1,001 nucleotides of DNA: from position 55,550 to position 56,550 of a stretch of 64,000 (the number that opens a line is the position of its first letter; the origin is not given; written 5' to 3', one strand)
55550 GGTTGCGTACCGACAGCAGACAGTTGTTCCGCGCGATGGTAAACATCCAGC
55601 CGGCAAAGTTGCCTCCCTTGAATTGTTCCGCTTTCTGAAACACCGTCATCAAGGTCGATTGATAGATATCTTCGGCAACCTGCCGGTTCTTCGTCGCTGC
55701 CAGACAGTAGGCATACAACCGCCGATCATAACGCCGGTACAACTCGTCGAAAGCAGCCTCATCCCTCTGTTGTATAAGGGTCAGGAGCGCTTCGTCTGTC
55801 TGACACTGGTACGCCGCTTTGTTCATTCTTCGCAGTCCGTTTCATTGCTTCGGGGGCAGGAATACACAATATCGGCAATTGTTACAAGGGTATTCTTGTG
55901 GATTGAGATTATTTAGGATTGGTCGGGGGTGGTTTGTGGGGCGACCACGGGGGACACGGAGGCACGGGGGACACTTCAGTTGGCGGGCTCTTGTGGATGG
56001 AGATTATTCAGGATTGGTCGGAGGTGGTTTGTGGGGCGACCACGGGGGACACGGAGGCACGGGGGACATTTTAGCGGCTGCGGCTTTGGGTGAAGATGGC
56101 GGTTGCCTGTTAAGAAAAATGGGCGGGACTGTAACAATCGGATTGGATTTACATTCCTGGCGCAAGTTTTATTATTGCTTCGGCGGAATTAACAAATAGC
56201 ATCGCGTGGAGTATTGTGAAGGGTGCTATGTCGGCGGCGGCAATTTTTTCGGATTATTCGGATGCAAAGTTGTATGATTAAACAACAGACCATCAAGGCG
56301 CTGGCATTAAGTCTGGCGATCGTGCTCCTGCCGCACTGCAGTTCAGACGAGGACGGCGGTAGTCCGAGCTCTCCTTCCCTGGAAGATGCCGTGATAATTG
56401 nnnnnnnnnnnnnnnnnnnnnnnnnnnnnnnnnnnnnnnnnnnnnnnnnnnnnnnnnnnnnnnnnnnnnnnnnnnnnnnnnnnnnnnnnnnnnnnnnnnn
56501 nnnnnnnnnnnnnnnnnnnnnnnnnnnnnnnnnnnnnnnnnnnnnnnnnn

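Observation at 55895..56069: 95-bp-period tandem G-tract repeat in the divergent promoter region of the sigma/heme cluster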

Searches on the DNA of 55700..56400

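Call 5: search_rna_families(source=window, start=55700, end=56400, threshold=evalue, max_evalue=10)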
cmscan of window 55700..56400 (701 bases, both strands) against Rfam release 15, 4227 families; matches with E-value up to 10: 1.
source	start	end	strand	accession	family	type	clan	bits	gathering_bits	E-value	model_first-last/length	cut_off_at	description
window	56114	56142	+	RF01074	RF_site1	Cis-reg; frameshift_element;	-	16.3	40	3.2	1-40/40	no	Putative RNA-dependent RNA polymerase ribosomal frameshift site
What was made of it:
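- There is no Rfam match even at E up to 10 (call 5).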

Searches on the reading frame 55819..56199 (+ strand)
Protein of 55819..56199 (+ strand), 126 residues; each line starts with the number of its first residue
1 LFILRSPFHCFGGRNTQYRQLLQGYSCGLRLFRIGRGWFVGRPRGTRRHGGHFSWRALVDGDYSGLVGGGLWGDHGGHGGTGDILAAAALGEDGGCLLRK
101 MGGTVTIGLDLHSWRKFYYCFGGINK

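Call 8: search_protein_families(library=pfam, proteins=[window:55819-56199:+], max_evalue=0.01)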
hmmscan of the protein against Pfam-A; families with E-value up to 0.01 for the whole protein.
window:55819-56199:+ (126 aa): 0 families
